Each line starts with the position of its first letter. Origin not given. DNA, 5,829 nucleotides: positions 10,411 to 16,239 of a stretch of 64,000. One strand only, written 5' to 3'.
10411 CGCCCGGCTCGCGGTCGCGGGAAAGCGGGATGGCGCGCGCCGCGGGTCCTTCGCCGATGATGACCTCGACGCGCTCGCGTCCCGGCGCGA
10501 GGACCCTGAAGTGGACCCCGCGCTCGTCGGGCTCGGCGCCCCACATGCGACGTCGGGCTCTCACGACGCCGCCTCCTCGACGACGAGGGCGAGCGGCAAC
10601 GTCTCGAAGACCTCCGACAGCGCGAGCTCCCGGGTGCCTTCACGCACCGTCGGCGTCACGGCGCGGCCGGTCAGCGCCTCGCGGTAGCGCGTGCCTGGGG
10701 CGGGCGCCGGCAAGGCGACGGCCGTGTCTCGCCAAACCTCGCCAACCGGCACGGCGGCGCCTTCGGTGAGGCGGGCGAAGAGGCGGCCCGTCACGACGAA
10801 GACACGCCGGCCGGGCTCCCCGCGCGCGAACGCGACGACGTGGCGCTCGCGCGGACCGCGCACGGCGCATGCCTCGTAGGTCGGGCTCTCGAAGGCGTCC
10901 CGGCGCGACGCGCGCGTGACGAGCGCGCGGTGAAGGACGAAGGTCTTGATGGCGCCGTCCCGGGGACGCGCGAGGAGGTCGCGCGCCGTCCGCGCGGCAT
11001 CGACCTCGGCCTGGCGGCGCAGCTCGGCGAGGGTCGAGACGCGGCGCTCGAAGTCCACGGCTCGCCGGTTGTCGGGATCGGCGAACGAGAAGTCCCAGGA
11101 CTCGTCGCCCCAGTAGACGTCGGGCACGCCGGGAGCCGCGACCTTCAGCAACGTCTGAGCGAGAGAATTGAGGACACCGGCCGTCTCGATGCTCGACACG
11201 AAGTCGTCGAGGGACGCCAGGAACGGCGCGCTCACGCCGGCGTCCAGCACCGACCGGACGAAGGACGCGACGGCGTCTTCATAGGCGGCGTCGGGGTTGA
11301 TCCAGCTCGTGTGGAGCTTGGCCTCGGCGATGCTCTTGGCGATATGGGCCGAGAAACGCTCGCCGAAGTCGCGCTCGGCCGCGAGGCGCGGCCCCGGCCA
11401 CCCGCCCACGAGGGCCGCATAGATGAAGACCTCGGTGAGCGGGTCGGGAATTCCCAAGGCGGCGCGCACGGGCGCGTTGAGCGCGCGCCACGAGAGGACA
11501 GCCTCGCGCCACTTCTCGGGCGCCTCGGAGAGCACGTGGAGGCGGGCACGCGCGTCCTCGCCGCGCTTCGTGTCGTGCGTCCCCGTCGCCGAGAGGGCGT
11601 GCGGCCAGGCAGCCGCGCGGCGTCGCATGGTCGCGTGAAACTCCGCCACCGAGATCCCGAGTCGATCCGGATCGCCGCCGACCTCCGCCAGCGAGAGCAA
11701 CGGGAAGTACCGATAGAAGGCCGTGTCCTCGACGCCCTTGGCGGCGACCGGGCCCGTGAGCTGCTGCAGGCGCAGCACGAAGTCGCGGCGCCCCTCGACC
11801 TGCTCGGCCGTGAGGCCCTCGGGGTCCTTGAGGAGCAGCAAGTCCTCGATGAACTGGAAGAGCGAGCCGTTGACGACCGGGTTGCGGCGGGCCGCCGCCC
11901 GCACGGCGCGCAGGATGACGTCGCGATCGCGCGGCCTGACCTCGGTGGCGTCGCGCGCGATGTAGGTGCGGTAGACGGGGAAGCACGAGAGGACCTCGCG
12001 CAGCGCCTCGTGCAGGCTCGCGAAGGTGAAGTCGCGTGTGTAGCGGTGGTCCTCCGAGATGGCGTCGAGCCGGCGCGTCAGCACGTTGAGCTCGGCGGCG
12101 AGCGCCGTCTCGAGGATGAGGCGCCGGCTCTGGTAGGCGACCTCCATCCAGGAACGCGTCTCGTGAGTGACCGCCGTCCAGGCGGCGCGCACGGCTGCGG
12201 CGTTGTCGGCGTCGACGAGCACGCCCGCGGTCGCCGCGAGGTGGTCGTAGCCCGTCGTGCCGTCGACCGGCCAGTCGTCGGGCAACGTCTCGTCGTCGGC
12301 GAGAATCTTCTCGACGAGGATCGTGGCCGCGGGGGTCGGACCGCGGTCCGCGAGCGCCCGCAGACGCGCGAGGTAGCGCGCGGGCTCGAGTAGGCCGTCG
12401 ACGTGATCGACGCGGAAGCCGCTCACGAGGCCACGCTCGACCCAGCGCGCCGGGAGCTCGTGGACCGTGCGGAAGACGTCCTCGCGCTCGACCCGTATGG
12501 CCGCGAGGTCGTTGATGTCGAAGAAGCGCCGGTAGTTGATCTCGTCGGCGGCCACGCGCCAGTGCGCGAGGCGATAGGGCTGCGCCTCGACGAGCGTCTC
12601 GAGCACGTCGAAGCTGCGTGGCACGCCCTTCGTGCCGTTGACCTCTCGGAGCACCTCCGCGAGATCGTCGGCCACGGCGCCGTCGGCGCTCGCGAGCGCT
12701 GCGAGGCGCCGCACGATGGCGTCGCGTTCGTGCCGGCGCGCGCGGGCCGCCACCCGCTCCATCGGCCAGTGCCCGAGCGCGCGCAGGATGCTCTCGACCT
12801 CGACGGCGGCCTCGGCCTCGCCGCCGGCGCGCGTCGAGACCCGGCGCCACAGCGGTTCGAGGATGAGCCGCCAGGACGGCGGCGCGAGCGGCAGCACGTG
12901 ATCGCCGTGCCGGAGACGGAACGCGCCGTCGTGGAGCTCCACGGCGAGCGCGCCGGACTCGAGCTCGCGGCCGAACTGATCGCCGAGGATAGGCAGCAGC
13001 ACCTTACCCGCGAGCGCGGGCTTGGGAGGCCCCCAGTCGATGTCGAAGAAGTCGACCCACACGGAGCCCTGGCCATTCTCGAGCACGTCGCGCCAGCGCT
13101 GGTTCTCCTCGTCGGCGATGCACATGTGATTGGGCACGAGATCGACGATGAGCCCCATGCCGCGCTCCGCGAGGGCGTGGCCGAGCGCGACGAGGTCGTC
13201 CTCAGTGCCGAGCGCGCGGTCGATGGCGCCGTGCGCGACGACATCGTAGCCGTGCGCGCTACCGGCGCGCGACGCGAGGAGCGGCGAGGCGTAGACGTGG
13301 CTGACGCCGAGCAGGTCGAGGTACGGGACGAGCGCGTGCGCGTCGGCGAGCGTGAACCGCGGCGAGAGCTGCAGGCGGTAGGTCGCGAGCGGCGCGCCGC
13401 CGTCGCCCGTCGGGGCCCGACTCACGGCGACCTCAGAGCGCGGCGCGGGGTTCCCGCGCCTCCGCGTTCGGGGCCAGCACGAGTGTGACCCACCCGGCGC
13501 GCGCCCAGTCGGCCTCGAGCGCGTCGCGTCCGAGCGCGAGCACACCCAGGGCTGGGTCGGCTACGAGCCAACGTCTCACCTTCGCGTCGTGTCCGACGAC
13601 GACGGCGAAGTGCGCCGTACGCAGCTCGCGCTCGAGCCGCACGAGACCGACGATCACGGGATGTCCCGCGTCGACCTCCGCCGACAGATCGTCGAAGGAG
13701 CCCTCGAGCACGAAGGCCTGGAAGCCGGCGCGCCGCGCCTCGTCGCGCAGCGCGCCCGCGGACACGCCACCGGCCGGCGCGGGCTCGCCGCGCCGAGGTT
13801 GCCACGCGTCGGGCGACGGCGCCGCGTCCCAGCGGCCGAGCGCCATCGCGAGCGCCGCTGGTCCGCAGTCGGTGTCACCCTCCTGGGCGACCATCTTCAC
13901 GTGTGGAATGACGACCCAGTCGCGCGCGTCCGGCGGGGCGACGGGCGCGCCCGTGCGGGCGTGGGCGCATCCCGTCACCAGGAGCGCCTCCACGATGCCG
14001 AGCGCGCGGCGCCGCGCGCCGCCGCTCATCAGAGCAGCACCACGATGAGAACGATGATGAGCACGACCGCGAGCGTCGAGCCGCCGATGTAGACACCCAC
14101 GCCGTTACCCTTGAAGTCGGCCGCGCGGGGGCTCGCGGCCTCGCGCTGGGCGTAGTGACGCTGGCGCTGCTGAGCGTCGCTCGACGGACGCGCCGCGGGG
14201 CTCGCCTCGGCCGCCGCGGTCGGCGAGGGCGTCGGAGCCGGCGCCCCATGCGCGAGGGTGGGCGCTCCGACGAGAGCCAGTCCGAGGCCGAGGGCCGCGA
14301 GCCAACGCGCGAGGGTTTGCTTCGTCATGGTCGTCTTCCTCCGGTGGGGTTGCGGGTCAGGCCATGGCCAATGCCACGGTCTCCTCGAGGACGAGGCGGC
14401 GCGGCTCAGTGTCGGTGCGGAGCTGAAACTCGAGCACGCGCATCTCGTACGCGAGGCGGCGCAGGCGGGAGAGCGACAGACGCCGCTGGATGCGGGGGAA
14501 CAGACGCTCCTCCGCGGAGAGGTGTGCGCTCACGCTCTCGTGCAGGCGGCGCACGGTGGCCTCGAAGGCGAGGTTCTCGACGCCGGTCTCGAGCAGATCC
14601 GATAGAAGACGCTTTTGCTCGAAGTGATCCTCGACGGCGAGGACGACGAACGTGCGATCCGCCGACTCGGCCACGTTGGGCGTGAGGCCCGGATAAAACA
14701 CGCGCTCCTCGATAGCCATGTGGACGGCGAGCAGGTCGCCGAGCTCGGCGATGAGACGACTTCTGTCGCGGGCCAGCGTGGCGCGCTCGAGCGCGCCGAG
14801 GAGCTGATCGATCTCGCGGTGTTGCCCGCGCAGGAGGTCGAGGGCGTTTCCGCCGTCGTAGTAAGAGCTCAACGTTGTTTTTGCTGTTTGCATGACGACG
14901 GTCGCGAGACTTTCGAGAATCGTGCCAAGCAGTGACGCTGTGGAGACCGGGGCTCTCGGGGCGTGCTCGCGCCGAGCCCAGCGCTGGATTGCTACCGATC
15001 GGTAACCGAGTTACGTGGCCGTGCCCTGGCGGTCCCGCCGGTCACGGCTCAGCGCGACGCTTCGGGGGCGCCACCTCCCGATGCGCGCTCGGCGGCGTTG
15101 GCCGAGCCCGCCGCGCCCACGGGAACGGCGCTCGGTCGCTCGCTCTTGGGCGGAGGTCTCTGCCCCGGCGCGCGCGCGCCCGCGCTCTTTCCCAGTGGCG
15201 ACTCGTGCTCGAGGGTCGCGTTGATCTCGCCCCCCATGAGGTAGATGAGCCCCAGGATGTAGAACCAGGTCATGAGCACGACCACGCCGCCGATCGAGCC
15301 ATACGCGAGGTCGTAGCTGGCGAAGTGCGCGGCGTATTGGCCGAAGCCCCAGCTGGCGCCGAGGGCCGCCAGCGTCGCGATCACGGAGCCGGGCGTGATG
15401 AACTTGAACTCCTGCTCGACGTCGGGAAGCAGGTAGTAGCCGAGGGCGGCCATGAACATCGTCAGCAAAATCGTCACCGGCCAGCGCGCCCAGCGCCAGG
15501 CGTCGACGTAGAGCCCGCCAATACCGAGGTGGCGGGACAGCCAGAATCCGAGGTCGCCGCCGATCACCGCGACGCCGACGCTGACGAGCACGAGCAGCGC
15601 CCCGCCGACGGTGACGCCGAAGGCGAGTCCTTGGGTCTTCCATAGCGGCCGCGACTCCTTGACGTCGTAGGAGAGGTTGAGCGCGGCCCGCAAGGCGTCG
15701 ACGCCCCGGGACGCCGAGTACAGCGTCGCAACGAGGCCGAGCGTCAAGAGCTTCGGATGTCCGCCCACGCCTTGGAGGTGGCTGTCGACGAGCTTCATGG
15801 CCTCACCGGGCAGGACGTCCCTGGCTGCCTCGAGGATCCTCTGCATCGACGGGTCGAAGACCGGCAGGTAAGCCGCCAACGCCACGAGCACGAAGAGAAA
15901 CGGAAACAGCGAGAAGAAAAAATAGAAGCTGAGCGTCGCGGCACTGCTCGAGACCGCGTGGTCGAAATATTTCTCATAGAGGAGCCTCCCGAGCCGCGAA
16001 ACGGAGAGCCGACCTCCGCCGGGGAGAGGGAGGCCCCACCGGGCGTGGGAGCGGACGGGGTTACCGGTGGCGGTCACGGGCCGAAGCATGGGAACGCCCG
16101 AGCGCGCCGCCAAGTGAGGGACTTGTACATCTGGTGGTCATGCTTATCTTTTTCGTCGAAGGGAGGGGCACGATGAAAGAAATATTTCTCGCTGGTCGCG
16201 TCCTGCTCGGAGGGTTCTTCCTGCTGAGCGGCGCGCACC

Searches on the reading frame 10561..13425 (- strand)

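Call 41: search_protein_families(library=pfam, max_evalue=0.001, proteins=[window:10561-13425:-])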
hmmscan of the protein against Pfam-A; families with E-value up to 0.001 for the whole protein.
window:10561-13425:- (954 aa): 1 family
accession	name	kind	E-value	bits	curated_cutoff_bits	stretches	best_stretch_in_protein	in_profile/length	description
PF00128.31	Alpha-amylase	-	1.2e-17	64.8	22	1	34-136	26-121/446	Alpha amylase, catalytic domain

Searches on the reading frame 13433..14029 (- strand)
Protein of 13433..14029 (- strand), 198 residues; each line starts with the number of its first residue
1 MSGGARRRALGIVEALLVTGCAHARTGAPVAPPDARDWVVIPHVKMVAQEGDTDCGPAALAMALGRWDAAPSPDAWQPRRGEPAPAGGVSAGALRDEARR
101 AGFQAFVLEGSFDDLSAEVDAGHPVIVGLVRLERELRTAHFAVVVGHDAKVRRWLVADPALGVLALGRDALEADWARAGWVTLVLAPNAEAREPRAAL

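Call 41: search_protein_families(library=pfam, max_evalue=0.001, proteins=[window:13433-14029:-])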
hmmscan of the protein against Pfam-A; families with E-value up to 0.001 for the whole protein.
window:13433-14029:- (198 aa): 2 families
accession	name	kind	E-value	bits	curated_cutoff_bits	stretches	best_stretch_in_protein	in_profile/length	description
PF03412.21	Peptidase_C39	-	1.6e-12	47.9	22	1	44-177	2-123/133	Peptidase C39 family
PF13529.12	Peptidase_C39_2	-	8.9e-11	43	24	1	44-160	3-143/143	Peptidase_C39 like family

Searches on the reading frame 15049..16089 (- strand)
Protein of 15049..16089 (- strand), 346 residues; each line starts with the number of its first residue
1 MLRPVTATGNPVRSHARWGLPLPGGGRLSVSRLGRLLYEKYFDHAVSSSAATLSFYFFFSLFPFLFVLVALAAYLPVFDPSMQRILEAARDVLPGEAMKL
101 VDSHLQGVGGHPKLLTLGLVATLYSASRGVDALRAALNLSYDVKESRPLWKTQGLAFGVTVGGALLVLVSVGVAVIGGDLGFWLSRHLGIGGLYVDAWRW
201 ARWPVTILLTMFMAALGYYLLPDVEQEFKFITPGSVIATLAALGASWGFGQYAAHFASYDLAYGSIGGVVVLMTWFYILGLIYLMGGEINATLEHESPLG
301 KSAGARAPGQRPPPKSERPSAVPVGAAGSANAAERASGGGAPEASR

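Call 41: search_protein_families(library=pfam, max_evalue=0.001, proteins=[window:15049-16089:-])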
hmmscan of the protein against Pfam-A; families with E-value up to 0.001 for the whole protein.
window:15049-16089:- (346 aa): 1 family
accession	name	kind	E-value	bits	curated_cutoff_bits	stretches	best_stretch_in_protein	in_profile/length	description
PF03631.20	Virul_fac_BrkB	-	2.9e-65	220.9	33.7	1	43-296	2-258/259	Virulence factor BrkB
